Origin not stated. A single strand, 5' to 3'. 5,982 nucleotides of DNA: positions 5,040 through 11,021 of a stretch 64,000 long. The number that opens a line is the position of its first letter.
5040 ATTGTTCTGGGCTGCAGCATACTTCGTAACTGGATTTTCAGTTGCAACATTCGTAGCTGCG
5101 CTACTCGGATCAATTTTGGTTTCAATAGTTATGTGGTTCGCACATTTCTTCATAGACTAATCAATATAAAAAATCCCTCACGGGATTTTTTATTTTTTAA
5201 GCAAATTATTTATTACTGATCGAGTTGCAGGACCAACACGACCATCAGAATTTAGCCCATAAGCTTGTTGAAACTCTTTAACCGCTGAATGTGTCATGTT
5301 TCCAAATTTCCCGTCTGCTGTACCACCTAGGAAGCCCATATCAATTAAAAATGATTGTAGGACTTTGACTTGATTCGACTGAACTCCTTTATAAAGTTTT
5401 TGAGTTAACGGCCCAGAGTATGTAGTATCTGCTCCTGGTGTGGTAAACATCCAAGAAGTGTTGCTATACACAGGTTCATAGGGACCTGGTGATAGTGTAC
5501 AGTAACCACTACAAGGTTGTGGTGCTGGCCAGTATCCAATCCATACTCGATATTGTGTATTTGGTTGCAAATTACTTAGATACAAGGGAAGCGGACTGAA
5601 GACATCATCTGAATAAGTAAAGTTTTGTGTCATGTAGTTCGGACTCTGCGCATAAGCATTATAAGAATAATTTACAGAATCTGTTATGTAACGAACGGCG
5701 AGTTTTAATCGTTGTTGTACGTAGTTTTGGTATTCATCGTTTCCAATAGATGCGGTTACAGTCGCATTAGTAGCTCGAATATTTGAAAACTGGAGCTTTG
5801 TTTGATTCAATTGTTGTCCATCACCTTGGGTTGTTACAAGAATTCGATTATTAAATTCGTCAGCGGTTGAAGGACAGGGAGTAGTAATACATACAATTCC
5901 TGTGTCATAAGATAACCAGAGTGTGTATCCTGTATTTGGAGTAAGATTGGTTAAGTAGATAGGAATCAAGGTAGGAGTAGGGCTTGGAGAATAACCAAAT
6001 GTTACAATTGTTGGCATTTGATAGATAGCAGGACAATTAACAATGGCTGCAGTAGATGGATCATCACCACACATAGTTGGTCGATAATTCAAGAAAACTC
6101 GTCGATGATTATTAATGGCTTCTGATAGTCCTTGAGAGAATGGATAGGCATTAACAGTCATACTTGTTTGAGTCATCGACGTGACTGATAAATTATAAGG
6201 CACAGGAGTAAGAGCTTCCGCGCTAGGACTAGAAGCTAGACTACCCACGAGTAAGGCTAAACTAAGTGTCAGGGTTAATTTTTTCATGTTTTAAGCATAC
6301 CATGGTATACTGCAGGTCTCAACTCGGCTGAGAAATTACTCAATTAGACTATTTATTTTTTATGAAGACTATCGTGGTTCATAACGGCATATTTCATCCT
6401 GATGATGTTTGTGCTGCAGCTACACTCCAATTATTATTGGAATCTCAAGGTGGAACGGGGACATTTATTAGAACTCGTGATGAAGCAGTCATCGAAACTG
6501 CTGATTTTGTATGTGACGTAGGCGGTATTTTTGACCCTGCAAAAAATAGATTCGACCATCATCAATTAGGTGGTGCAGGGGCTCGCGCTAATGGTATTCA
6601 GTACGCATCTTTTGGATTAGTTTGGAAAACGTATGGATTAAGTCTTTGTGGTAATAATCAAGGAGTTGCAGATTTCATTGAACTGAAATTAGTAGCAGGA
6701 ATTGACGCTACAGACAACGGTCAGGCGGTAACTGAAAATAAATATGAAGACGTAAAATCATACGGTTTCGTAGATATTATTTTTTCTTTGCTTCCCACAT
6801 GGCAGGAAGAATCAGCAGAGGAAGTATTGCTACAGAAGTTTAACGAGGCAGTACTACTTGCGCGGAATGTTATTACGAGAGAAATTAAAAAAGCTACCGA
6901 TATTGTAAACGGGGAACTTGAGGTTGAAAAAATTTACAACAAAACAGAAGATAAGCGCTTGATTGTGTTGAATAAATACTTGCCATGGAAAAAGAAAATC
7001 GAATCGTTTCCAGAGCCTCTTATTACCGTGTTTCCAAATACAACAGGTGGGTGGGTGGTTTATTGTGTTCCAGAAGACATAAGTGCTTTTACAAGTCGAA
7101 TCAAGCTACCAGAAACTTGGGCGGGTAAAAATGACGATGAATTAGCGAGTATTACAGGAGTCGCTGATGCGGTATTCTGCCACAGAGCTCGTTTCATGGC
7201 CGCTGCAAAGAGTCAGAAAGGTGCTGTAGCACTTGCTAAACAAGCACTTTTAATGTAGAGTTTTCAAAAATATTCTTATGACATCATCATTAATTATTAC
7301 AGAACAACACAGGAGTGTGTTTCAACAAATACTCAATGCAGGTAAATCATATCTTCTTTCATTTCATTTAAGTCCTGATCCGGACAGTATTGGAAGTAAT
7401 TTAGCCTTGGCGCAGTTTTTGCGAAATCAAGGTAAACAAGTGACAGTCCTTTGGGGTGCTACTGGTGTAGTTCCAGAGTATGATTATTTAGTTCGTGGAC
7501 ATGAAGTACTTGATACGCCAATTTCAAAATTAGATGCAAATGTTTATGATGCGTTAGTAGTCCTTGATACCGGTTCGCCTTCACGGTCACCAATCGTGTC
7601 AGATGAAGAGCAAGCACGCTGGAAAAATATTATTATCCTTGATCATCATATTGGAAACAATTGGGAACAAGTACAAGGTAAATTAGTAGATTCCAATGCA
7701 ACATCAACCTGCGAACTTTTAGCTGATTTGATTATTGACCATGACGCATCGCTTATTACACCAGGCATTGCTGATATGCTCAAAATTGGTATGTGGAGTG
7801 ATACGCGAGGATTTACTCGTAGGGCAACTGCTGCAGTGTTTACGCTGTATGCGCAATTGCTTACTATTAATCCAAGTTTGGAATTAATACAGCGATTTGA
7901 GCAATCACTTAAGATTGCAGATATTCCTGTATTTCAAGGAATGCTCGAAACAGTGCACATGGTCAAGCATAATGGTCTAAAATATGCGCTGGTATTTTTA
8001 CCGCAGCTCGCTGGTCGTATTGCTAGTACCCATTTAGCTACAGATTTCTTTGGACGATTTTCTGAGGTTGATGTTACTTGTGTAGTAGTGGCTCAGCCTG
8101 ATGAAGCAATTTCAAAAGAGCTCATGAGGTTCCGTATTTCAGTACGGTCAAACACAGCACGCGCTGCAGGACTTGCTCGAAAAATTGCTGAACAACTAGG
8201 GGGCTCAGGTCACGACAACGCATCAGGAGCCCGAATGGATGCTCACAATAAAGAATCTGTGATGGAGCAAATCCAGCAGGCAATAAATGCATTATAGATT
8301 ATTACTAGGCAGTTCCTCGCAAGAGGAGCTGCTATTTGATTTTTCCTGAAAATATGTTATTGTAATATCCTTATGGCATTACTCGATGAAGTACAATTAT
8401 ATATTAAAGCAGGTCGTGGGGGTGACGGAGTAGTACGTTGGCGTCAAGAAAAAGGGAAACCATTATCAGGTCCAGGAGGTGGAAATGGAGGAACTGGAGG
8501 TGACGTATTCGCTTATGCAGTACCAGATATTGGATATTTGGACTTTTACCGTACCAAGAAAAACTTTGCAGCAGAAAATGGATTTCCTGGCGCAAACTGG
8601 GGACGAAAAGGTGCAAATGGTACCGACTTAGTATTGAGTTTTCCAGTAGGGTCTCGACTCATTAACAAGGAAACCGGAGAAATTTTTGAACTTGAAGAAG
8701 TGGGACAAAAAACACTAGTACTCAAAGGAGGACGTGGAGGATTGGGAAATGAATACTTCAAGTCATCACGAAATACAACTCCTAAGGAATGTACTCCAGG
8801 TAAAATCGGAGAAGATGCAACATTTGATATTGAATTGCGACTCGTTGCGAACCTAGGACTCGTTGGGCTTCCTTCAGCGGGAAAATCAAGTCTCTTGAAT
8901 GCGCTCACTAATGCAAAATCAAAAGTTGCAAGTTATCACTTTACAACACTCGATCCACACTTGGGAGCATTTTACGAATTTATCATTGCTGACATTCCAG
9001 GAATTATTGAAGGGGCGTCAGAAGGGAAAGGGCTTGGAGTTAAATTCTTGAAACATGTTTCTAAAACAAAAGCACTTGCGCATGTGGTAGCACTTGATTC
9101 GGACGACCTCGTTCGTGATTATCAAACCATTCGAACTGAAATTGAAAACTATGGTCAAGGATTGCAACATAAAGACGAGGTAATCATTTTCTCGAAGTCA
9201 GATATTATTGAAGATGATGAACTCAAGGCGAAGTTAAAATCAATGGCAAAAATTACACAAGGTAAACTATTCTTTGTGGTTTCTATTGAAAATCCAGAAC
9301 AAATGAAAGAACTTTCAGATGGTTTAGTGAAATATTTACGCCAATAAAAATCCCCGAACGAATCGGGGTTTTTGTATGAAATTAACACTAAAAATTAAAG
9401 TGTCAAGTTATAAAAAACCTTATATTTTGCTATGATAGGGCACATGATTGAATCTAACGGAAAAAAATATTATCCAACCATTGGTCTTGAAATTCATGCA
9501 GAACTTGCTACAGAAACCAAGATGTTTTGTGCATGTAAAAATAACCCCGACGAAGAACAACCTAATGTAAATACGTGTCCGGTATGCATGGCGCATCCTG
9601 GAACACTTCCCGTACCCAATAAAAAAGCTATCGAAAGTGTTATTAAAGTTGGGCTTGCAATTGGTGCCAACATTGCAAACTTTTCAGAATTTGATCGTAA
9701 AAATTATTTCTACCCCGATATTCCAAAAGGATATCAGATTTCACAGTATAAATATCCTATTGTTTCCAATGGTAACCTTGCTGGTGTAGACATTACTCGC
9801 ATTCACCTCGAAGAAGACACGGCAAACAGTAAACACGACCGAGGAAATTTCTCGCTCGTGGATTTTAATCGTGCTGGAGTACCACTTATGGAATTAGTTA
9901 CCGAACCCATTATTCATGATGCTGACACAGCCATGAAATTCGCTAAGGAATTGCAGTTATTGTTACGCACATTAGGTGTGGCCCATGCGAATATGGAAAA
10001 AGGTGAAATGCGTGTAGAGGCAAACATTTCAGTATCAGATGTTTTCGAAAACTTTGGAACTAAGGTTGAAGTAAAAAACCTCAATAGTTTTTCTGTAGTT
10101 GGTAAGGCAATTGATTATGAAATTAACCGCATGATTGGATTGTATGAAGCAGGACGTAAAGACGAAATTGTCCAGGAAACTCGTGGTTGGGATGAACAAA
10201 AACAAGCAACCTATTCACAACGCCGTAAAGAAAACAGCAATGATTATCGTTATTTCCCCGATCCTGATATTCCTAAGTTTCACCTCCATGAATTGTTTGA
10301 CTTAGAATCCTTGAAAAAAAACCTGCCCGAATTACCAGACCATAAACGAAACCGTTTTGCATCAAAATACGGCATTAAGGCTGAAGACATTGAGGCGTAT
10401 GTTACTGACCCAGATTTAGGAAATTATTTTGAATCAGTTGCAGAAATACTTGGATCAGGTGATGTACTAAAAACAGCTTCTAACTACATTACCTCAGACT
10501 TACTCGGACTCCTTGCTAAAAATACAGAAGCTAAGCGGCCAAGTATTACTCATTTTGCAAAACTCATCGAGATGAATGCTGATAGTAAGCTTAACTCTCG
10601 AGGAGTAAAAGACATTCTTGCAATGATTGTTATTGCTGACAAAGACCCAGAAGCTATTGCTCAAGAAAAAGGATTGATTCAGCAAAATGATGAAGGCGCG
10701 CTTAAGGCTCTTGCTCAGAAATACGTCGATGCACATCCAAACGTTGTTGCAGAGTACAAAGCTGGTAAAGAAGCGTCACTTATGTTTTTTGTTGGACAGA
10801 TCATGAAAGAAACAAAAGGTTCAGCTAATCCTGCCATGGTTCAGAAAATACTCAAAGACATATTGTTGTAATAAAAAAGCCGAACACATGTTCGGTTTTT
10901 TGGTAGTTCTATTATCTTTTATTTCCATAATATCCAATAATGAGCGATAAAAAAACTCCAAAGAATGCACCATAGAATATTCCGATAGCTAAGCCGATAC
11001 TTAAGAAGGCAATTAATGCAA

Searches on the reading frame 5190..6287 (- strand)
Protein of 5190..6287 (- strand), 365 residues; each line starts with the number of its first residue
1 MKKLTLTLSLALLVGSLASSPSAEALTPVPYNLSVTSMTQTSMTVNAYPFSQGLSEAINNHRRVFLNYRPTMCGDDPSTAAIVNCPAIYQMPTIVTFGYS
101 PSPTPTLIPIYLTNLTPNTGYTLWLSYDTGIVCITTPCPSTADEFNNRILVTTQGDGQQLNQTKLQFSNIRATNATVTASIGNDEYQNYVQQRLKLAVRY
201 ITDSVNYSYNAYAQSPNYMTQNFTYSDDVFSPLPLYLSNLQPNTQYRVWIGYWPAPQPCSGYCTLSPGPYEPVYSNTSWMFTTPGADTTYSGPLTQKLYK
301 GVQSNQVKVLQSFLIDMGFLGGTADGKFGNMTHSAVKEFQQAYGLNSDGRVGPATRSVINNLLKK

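Call 11: search_protein_families(library=pfam, proteins=[window:5190-6287:-], max_evalue=0.01)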
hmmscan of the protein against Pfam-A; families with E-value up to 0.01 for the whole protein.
window:5190-6287:- (365 aa): 3 families
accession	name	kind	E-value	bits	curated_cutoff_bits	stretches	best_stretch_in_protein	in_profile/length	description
PF01471.23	PG_binding_1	-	6.2e-18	65.2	23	1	304-358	2-56/57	Putative peptidoglycan binding domain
PF09374.15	PG_binding_3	-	0.00054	20.5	24.6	0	306-337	2-32/76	Predicted Peptidoglycan domain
PF20533.3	DUF6748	-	0.00069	19.8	27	1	127-175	110-157/196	Domain of unknown function (DUF6748)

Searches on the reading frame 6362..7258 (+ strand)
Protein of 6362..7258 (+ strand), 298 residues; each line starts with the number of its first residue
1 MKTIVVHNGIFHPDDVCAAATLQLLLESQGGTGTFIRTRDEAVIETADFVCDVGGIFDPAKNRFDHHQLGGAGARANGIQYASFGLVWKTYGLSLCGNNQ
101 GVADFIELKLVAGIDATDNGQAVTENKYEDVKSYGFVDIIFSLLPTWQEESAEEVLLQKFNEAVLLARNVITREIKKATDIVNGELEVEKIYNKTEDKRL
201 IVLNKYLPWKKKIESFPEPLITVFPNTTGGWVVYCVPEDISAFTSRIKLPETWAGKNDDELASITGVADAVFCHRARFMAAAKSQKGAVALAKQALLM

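Call 30: search_protein_families(library=pfam, proteins=[window:6362-7258:+], max_evalue=0.00001)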
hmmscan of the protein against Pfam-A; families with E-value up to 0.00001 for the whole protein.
window:6362-7258:+ (298 aa): 1 family
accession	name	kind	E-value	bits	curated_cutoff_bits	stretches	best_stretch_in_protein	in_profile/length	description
PF03690.18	MYG1_exonuc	-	2.3e-65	221.7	22.1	1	3-296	1-318/318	Uncharacterised protein family (UPF0160)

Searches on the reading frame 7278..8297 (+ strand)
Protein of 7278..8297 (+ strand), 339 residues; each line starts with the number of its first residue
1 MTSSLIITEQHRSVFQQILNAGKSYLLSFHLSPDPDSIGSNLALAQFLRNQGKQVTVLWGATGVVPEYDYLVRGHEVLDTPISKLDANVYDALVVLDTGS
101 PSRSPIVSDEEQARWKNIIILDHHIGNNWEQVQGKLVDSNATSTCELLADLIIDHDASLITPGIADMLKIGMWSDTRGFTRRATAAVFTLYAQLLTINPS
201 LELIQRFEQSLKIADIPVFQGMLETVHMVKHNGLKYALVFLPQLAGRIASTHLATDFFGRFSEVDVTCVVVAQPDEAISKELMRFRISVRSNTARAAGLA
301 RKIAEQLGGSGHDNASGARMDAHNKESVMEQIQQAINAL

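Call 30: search_protein_families(library=pfam, proteins=[window:7278-8297:+], max_evalue=0.00001)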
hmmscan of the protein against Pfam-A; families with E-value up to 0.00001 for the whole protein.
window:7278-8297:+ (339 aa): 1 family
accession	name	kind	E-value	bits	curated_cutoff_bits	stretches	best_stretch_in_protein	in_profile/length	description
PF01368.27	DHH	-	2e-14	54.4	28.1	1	29-172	6-125/125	DHH family, N-terminal domain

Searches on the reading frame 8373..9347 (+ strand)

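Call 30: search_protein_families(library=pfam, proteins=[window:8373-9347:+], max_evalue=0.00001)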
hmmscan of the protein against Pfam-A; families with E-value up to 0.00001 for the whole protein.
window:8373-9347:+ (324 aa): 3 families
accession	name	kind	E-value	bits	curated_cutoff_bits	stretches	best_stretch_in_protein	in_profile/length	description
PF01018.28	GTP1_OBG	-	4e-42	143.9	27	1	5-157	2-155/155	GTP1/OBG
PF01926.29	MMR_HSR1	-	5.6e-23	81.6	21.9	1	161-275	2-113/113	50S ribosome-binding GTPase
PF02421.24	FeoB_N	-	3.5e-09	36.8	27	1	161-302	3-141/156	Ferrous iron transport protein B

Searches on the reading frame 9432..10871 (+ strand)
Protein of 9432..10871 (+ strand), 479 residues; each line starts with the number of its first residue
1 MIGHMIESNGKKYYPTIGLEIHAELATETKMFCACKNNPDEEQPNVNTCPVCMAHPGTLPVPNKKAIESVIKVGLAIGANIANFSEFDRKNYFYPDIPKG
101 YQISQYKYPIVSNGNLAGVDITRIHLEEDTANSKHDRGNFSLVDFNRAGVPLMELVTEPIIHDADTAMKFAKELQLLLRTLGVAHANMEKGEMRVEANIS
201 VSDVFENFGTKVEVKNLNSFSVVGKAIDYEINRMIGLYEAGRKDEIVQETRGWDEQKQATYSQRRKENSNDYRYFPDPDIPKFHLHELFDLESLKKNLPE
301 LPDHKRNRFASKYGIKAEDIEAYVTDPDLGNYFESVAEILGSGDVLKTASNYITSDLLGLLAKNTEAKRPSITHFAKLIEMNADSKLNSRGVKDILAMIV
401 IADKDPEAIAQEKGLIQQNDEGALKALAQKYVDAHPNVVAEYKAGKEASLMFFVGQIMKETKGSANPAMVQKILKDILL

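Call 30: search_protein_families(library=pfam, proteins=[window:9432-10871:+], max_evalue=0.00001)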
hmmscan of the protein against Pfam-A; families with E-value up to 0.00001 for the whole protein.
window:9432-10871:+ (479 aa): 2 families
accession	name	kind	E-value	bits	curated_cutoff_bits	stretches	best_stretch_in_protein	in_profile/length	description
PF02934.20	GatB_N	-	1e-104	350.1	23.4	1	16-287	2-273/277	GatB/GatE catalytic domain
PF02637.23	GatB_Yqey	-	5.4e-33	114.4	27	1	332-478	2-148/148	GatB domain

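Call 58: find_homologous_proteins(query=window:9432-10871:+, max_evalue=1e-50)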
Query window:9432-10871:+ (479 aa): 8000 proteins with E <= 1e-50 among 8000 candidates; the best 120 are listed.
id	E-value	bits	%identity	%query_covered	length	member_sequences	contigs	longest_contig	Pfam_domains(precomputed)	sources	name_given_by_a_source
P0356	0.0e+0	1050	96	100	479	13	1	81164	PF02637.24,PF02934.21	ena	-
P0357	8.6e-261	883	81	100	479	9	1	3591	PF02637.24,PF02934.21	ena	-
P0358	1.4e-260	883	82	99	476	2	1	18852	PF02637.24,PF02934.21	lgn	-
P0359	2.0e-258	876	83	99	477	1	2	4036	PF02637.24,PF02934.21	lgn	-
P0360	4.7e-258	874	83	98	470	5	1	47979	PF02637.24,PF02934.21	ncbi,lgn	-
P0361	6.4e-255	864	81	99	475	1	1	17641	PF02637.24,PF02934.21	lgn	-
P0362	9.8e-255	864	80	99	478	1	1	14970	PF02637.24,PF02934.21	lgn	-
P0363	1.3e-252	857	79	100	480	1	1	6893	PF02637.24,PF02934.21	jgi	-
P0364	1.9e-252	856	80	99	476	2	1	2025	PF02637.24,PF02934.21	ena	-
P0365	5.6e-252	854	80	99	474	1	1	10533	PF02637.24,PF02934.21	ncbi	-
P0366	1.2e-249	847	80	97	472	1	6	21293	PF02637.24,PF02934.21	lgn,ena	-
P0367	1.2e-249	847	79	100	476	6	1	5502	PF02637.24,PF02934.21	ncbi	-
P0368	2.6e-249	846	79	99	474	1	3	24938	PF02637.24,PF02934.21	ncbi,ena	-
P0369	1.0e-248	844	77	99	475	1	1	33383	PF02637.24,PF02934.21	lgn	-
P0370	1.3e-248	843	78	99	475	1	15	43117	PF02637.24,PF02934.21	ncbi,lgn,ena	-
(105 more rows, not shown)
